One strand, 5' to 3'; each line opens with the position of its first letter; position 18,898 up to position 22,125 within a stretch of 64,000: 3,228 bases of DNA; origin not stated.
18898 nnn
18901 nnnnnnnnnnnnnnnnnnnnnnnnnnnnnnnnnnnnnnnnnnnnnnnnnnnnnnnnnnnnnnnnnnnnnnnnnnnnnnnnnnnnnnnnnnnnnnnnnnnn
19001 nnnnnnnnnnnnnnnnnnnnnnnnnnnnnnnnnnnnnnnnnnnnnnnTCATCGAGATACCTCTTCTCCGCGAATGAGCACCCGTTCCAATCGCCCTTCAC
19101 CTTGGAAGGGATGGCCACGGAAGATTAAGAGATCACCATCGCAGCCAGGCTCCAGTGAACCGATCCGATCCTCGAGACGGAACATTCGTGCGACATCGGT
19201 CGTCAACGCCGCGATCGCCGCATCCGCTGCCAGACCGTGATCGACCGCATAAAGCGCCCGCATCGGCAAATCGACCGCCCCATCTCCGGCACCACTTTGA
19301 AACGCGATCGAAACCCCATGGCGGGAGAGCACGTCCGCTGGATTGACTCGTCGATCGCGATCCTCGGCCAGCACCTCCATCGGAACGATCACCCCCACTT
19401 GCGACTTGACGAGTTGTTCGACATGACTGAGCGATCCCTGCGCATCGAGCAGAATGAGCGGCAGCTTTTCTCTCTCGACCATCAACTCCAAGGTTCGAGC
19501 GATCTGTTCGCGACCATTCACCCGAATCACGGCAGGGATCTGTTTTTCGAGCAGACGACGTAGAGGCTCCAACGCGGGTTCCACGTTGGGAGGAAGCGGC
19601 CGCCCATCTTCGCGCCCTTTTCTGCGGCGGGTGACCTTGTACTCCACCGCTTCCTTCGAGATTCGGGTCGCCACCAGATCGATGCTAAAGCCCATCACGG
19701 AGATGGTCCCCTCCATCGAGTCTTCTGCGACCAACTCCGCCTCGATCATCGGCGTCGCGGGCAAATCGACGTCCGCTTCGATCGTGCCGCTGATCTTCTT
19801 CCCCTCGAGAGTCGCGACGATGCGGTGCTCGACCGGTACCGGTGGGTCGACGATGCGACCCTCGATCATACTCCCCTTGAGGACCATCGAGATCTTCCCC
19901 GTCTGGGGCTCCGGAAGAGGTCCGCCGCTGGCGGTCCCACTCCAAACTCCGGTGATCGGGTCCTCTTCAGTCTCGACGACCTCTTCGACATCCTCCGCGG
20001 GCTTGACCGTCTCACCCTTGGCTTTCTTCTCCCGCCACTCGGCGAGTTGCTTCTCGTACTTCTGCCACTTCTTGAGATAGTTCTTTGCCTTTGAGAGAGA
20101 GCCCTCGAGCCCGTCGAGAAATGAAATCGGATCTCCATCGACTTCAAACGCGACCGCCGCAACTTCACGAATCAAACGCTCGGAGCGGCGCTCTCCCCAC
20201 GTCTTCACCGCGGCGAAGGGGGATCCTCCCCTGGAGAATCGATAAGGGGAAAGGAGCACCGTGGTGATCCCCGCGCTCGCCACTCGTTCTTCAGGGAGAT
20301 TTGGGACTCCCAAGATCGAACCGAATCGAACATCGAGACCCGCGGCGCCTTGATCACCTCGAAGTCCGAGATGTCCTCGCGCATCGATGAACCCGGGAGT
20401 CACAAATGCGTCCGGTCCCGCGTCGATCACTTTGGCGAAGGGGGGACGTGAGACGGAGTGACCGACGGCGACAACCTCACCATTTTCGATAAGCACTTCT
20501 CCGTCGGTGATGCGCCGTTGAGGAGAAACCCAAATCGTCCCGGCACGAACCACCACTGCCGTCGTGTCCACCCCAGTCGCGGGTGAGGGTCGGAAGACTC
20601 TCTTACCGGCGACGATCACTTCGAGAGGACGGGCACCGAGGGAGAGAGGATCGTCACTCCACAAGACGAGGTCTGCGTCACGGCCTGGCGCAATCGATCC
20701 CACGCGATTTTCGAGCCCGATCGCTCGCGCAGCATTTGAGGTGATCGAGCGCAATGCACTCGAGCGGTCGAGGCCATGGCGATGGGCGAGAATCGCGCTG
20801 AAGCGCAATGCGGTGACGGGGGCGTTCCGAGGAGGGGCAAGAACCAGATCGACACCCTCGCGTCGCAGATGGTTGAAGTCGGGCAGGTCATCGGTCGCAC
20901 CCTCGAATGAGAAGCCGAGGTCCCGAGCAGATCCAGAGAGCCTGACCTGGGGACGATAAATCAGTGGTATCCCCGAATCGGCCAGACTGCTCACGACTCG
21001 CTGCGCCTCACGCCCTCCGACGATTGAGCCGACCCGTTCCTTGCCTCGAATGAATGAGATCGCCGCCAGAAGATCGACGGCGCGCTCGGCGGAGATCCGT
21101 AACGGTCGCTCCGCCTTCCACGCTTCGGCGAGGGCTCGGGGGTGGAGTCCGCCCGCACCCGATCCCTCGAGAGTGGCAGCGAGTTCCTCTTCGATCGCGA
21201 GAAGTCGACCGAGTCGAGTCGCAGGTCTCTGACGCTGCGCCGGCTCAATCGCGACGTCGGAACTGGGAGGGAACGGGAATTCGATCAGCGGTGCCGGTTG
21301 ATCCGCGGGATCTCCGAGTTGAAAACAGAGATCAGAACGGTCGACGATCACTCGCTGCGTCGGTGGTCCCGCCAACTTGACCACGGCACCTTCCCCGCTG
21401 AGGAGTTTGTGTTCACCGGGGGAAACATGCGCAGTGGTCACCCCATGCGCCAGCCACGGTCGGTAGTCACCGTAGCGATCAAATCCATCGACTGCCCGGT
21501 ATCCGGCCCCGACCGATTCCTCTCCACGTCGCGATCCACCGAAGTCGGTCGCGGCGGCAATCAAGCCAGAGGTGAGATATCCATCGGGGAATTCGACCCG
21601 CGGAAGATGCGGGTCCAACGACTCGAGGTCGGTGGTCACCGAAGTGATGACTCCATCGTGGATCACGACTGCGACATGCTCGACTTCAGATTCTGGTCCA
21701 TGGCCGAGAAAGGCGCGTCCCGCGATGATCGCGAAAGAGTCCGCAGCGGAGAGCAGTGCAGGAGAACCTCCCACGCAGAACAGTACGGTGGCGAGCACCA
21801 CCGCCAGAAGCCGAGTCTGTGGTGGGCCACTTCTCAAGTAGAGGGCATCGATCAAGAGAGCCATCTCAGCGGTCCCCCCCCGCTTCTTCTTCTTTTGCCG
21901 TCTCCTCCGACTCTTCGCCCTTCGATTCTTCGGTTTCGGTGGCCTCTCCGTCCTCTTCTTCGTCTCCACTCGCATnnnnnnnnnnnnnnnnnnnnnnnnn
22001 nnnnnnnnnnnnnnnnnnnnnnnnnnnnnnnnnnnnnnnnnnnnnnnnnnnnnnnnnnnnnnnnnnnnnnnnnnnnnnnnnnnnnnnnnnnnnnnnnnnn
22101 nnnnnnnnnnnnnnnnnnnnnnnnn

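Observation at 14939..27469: Eight translationally coupled, secreted amidohydrolase-fold paralogs (nine domains) in one operon, only one with an intact HxH metal site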

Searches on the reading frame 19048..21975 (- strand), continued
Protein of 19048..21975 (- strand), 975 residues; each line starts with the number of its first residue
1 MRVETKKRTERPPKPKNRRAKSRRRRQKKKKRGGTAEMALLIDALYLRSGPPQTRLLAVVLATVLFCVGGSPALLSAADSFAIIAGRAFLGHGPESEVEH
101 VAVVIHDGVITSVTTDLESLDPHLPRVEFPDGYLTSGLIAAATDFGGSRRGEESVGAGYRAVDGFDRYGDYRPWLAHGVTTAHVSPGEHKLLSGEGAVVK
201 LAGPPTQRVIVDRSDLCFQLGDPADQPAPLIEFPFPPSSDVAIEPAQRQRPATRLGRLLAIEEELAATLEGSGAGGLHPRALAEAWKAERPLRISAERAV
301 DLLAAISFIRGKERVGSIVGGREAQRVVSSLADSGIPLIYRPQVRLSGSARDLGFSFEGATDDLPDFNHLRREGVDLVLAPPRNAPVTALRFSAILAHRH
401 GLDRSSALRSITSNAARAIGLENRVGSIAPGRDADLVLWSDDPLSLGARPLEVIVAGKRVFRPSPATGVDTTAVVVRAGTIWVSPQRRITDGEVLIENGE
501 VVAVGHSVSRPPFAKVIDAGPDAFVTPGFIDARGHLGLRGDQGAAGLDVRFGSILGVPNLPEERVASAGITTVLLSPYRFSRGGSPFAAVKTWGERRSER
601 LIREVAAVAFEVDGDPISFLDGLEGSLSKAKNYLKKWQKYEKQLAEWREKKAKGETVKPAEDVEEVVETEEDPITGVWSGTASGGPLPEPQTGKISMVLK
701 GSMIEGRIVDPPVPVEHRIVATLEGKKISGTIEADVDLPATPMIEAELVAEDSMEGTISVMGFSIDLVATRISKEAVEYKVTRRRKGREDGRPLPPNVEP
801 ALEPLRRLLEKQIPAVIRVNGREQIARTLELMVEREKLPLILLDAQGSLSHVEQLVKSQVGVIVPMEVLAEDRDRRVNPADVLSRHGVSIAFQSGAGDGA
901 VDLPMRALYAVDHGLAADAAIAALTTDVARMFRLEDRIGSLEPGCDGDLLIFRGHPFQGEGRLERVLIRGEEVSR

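Call 48: find_encoding_contigs(protein=P0003, flank=10000, max_places=1)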
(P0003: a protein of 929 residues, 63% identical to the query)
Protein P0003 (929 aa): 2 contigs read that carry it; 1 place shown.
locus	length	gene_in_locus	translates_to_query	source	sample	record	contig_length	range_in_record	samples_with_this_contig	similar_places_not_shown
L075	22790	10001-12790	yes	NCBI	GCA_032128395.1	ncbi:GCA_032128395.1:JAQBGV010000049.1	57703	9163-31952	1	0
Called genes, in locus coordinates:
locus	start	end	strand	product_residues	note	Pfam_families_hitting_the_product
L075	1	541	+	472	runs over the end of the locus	PF00245:Alk_phosphatase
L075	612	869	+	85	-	PF01253:SUI1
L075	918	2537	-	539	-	PF00109:ketoacyl-synt, PF02801:Ketoacyl-synt_C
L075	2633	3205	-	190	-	PF01174:SNO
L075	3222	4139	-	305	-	PF01680:SOR_SNZ, PF05690:ThiG (weak)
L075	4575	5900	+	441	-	-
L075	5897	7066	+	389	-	PF01979:Amidohydro_1, PF07969:Amidohydro_3 (faint)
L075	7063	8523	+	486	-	PF01979:Amidohydro_1, PF07969:Amidohydro_3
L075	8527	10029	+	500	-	PF01979:Amidohydro_1, PF07969:Amidohydro_3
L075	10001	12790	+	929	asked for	PF01979:Amidohydro_1, PF07969:Amidohydro_3, PF01979:Amidohydro_1 (weak), PF07969:Amidohydro_3 (weak)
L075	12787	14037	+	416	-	PF07969:Amidohydro_3 (faint), PF01979:Amidohydro_1 (weak)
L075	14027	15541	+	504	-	PF01979:Amidohydro_1 (weak), PF07969:Amidohydro_3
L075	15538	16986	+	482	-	PF01979:Amidohydro_1, PF07969:Amidohydro_3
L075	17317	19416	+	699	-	PF14312:FG-GAP_2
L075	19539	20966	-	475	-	PF07690:MFS_1, PF00854:PTR2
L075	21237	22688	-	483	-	PF01839:FG-GAP (faint), PF13517:FG-GAP_3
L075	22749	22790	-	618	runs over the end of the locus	PF13361:UvrD_C, PF13538:UvrD_C_2 (faint), PF12705:PDDEXK_1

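Call 82: search_protein_representatives(alignment_id=A1)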
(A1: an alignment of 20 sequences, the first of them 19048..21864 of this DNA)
Query: 20 sequences, 922 profile positions. Proteins with E-value up to 0.001 (for the whole library): 39733; up to 1e-10: 9852; up to 1e-30: 2401. The best 150 are listed.
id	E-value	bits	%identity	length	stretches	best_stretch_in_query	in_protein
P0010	0.0e+00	1371.3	-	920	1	11-921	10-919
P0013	0.0e+00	1328.3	-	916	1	5-920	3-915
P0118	0.0e+00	1316.6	-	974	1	9-921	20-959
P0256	0.0e+00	1294.4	-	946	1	7-921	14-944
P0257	0.0e+00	1245.8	-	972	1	21-921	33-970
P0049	0.0e+00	1238.4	-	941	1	7-921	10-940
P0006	0.0e+00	1238.2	-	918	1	12-921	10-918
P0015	0.0e+00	1209.5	-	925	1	13-921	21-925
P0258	0.0e+00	1119.2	-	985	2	308-921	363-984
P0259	0.0e+00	1105.2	-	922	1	9-921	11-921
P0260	0.0e+00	1103.4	-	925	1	5-921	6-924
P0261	0.0e+00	1100.0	-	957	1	9-921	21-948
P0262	0.0e+00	1087.3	-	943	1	16-921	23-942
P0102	0.0e+00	1076.7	-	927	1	14-921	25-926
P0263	0.0e+00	1051.8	-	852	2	7-610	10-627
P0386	1.3e-123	430.2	-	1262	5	11-413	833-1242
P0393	6.4e-120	418.0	-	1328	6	328-482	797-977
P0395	1.3e-118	413.7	-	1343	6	18-408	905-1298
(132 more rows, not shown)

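Call 85: find_encoding_contigs(protein=P0395, flank=10000, max_places=2)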
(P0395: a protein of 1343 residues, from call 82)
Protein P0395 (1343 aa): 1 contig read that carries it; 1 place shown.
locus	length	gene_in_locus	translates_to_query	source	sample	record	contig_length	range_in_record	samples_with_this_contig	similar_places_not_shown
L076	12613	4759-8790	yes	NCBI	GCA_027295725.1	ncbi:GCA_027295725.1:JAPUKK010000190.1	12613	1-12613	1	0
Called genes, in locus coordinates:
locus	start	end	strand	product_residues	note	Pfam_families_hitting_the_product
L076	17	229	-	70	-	-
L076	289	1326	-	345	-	PF07719:TPR_2 (faint), PF00515:TPR_1 (faint), PF13181:TPR_8 (faint)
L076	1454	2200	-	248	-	PF04256:DUF434, PF18481:DUF5616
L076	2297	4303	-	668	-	PF00456:Transketolase_N, PF02779:Transket_pyr, PF22613:Transketolase_C_1, PF02780:Transketolase_C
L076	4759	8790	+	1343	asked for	PF01979:Amidohydro_1, PF07969:Amidohydro_3 (weak), PF01979:Amidohydro_1, PF07969:Amidohydro_3, PF01979:Amidohydro_1, PF07969:Amidohydro_3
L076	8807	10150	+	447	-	PF01979:Amidohydro_1, PF07969:Amidohydro_3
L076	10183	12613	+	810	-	PF01979:Amidohydro_1, PF07969:Amidohydro_3 (weak)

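Call 87: find_encoding_contigs(protein=P0386, flank=10000, max_places=2)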
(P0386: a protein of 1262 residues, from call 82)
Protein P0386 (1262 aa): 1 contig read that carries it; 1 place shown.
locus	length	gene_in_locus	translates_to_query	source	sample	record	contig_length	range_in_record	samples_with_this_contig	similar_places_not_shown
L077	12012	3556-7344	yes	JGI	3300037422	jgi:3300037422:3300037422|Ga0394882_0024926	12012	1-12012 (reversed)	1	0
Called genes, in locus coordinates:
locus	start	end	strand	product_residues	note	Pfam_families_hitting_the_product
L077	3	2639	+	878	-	?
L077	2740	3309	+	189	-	PF07638:Sigma70_ECF, PF04542:Sigma70_r2, PF08281:Sigma70_r4_2, PF04545:Sigma70_r4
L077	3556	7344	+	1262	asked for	PF22039:HUTI_composite_bact (faint), PF01979:Amidohydro_1, PF07969:Amidohydro_3, PF01979:Amidohydro_1, PF07969:Amidohydro_3, PF01979:Amidohydro_1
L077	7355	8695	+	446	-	PF01979:Amidohydro_1, PF07969:Amidohydro_3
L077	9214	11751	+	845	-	PF01979:Amidohydro_1, PF07969:Amidohydro_3, PF01979:Amidohydro_1, PF07969:Amidohydro_3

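Call 88: find_encoding_contigs(protein=P0393, flank=6000, max_places=2)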
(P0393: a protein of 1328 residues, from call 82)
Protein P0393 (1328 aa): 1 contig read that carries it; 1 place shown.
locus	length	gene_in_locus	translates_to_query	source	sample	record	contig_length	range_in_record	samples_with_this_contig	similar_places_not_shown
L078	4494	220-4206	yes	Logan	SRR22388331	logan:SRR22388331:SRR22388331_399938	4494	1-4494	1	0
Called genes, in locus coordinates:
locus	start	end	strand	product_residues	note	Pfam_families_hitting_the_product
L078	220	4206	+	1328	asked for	PF01979:Amidohydro_1, PF07969:Amidohydro_3, PF01979:Amidohydro_1, PF07969:Amidohydro_3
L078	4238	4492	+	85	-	?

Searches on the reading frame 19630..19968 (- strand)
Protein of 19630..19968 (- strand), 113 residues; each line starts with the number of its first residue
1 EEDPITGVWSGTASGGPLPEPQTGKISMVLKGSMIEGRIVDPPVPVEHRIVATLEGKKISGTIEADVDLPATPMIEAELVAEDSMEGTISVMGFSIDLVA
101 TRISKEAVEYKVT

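Call 57: predict_structure(alignment_id=A3)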
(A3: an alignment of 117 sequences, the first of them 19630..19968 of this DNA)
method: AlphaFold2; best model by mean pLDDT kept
length: 113 residues; sequences in the alignment: 117
mean_pLDDT: 92.8   pTM: 0.83
mean pLDDT of the five models: 92.8, 92.2, 92.2, 90.1, 89.2
residues with pLDDT >= 90: 94; 70-90: 13; 50-70: 4; < 50: 2
segments of 3 or more residues with pLDDT < 50: none
pLDDT, mean of each block of 10 residues (from residue 1): 91 93 96 96 93 98 92 97 97 95 86 49
secondary structure, 60 per line:
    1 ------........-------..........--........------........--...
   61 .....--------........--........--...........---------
elements in order: E7-14 E22-31 E34-41 E48-55 E58-65 E74-81 E84-91 E94-104
